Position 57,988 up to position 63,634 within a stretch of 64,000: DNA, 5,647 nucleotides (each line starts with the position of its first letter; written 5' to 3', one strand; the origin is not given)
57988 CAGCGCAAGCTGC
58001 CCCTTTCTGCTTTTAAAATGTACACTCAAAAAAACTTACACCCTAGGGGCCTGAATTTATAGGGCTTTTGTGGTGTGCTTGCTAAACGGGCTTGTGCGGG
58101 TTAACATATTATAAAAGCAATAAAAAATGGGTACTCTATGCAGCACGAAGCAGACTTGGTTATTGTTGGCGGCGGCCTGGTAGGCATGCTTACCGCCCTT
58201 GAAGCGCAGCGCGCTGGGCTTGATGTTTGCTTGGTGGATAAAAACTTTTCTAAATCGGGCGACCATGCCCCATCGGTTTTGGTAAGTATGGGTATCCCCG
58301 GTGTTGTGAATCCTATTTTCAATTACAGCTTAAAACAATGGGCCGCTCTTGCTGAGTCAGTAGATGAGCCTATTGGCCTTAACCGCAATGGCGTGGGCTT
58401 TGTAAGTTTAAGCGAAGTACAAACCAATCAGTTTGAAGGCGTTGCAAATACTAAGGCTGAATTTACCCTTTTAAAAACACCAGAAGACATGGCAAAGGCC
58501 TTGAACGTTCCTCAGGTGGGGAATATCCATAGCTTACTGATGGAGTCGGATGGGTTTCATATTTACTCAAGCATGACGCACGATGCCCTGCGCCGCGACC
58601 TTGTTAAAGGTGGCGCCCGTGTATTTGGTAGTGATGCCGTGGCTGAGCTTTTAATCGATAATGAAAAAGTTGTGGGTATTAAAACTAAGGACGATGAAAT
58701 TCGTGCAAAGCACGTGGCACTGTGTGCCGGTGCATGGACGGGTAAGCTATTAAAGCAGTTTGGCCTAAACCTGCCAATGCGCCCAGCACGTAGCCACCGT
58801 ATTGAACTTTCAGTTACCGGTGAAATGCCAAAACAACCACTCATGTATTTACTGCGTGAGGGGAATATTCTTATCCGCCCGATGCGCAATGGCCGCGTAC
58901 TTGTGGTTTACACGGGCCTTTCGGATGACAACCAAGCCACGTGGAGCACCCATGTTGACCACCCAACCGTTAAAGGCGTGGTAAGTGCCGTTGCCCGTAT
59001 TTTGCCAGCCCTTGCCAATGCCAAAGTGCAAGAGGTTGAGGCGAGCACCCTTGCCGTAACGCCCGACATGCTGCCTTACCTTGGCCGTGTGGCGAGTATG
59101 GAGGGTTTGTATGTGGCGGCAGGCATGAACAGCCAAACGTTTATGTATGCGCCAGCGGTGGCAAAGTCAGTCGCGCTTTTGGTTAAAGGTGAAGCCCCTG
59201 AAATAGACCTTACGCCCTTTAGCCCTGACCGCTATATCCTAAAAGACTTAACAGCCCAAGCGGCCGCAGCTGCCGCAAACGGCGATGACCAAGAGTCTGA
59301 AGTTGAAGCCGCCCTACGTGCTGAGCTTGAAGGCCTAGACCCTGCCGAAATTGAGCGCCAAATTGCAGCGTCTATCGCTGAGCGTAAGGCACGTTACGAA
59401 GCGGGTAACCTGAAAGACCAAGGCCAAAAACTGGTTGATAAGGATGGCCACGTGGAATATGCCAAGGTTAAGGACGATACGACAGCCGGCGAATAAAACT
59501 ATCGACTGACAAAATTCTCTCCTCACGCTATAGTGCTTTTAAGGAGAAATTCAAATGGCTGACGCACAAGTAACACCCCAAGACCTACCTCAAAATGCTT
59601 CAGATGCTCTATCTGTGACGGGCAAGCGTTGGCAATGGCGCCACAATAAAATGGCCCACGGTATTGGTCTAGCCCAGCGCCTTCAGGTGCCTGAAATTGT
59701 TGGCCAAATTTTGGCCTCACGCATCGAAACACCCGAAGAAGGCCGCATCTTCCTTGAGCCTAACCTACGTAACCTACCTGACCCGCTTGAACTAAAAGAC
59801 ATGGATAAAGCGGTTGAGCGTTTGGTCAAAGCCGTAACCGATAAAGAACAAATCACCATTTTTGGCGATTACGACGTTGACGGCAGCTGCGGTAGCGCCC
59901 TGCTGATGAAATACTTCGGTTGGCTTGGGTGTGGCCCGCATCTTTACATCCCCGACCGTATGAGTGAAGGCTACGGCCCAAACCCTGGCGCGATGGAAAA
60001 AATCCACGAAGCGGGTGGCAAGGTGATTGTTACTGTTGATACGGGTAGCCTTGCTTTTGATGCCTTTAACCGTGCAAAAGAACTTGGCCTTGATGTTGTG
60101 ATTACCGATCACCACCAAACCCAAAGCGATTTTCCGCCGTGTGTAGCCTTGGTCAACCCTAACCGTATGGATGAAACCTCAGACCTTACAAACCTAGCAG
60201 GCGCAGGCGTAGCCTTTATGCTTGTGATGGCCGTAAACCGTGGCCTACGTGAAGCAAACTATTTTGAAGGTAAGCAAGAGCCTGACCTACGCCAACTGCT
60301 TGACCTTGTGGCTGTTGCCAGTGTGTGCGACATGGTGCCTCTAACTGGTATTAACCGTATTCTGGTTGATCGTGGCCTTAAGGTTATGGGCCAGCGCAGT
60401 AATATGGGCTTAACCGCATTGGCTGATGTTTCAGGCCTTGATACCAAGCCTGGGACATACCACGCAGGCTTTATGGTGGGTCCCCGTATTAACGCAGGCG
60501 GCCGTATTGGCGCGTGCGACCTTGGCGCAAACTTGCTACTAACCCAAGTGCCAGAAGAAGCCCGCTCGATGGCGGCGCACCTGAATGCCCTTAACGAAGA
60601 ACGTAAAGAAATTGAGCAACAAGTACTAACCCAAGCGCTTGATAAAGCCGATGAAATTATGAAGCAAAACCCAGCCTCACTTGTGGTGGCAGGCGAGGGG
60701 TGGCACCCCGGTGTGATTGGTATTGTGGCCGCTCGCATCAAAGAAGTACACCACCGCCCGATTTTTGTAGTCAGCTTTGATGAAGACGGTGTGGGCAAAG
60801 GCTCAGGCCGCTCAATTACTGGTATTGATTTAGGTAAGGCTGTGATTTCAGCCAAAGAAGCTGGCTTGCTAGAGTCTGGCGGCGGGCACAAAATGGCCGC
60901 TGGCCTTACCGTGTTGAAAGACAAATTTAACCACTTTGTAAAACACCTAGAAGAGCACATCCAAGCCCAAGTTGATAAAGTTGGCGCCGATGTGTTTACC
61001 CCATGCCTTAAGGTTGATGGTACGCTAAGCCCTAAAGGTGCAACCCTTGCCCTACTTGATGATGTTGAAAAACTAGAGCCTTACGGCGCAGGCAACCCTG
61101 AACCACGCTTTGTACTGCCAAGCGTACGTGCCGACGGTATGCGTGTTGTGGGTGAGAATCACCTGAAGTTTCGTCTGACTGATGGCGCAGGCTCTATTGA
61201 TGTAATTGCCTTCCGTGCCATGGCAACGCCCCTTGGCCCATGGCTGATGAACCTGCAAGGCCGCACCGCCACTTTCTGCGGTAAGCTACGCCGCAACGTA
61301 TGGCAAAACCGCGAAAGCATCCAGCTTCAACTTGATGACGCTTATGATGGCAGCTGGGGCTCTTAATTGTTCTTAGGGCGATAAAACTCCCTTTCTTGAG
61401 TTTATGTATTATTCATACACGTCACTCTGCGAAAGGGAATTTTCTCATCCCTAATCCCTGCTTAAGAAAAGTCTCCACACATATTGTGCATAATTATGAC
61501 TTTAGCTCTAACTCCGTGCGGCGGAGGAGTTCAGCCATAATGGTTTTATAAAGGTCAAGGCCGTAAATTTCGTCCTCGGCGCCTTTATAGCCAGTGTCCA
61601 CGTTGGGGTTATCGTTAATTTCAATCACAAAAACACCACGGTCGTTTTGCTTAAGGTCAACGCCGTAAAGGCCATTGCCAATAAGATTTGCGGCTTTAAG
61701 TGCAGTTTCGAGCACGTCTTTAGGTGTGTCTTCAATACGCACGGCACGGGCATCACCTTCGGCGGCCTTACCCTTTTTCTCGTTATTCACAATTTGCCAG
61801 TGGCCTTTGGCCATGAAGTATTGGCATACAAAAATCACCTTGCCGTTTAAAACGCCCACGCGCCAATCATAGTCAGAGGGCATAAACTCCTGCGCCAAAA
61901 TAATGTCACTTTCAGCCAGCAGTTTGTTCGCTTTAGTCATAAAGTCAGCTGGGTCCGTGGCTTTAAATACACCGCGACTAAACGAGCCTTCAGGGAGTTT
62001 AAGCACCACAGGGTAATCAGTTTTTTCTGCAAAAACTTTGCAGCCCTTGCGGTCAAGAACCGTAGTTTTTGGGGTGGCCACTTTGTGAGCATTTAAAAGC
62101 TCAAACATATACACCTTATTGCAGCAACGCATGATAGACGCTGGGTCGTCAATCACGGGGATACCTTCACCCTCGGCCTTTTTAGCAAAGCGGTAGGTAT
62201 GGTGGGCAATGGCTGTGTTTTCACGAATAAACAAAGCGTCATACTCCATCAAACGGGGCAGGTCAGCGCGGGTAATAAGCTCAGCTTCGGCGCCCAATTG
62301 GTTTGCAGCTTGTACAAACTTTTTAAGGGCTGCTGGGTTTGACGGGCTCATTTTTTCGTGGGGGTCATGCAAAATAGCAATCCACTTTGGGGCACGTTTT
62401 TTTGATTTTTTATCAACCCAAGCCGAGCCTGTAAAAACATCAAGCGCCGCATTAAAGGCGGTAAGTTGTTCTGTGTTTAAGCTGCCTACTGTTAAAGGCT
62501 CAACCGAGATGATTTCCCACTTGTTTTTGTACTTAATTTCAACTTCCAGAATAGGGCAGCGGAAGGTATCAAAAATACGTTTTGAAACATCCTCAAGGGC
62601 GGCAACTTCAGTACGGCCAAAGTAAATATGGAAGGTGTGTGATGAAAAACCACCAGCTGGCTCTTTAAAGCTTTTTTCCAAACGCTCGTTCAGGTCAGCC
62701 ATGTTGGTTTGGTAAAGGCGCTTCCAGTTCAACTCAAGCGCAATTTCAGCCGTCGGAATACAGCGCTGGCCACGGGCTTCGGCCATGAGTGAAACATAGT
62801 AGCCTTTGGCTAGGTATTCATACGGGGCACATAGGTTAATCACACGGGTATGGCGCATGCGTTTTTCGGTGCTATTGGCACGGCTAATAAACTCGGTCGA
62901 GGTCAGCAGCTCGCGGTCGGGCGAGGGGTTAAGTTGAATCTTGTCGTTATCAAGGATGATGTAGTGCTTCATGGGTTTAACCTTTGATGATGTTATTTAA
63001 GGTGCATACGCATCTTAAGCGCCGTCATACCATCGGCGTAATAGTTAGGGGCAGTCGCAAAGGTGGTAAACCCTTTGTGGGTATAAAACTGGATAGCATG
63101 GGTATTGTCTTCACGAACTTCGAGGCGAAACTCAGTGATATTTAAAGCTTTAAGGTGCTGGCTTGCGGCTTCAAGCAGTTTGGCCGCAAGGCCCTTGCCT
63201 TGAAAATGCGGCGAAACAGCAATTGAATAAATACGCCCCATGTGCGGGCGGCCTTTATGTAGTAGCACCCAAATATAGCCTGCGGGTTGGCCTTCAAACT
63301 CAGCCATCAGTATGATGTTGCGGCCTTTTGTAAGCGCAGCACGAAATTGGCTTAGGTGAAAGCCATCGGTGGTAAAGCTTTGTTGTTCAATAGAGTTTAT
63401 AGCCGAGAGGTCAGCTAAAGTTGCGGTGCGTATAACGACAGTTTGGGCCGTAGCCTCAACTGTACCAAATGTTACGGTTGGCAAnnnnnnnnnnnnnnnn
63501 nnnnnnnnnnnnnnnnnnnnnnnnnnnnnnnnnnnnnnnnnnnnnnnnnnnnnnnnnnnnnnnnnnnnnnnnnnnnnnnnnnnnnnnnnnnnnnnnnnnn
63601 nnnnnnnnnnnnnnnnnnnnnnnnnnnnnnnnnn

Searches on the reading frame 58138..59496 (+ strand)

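Call 50: search_protein_families(library=pfam, proteins=[window:58138-59496:+], max_evalue=0.0001)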
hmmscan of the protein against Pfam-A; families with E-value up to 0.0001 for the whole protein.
window:58138-59496:+ (452 aa): 4 families
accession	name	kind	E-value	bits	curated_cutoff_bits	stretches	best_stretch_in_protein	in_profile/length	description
PF01266.30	DAO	-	1.3e-42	147.1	27.9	1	6-346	1-351/353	FAD dependent oxidoreductase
PF00890.30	FAD_binding_2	-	1.1e-07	31.8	20.4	1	6-42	1-37/414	FAD binding domain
PF01494.25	FAD_binding_3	-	5.2e-06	26.4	22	0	5-38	2-35/349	FAD binding domain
PF12831.13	FAD_oxidored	-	7.5e-05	22.6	27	0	6-36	1-31/416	FAD dependent oxidoreductase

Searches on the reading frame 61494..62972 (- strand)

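Call 51: search_protein_families(library=pfam, proteins=[window:61494-62972:-], max_evalue=0.0001)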
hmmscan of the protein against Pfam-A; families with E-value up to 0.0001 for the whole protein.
window:61494-62972:- (492 aa): 3 families
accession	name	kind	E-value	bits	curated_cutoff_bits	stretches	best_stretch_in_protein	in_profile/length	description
PF14401.11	RLAN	-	3.8e-39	134.2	25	1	34-175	8-149/150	RimK-like ATPgrasp N-terminal domain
PF08443.16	RimK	-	1.1e-12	48.4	21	1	285-460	3-171/188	RimK-like ATP-grasp domain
PF02655.19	ATP-grasp_3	-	2.3e-06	28.2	23.2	1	283-453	1-154/160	ATP-grasp domain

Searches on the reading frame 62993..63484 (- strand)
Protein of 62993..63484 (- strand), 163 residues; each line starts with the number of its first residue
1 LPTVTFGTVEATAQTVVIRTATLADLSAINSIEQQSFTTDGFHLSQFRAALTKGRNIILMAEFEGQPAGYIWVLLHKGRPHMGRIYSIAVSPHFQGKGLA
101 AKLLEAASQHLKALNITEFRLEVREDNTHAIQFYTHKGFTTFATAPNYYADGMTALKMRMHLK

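Call 51: search_protein_families(library=pfam, proteins=[window:62993-63484:-], max_evalue=0.0001)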
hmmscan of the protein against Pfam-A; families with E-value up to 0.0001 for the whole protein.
window:62993-63484:- (163 aa): 6 families
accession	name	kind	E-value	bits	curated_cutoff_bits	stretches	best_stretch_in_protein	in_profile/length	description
PF00583.31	Acetyltransf_1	-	1.5e-19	70.8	20.7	1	38-139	17-116/116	Acetyltransferase (GNAT) family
PF13673.13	Acetyltransf_10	-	3e-18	66.5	23.6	1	41-162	16-128/128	Acetyltransferase (GNAT) domain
PF13508.13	Acetyltransf_7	-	1.7e-14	54.4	27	1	56-140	3-83/84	Acetyltransferase (GNAT) domain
PF08445.16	FR47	-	6e-09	36.2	22.1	1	79-141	18-79/86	FR47-like protein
PF17013.11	Acetyltransf_15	-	3.9e-05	23.6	35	1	84-142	74-139/210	Putative acetyl-transferase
PF13302.13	Acetyltransf_3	-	6.3e-05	24.1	25.4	1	44-140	34-138/138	Acetyltransferase (GNAT) domain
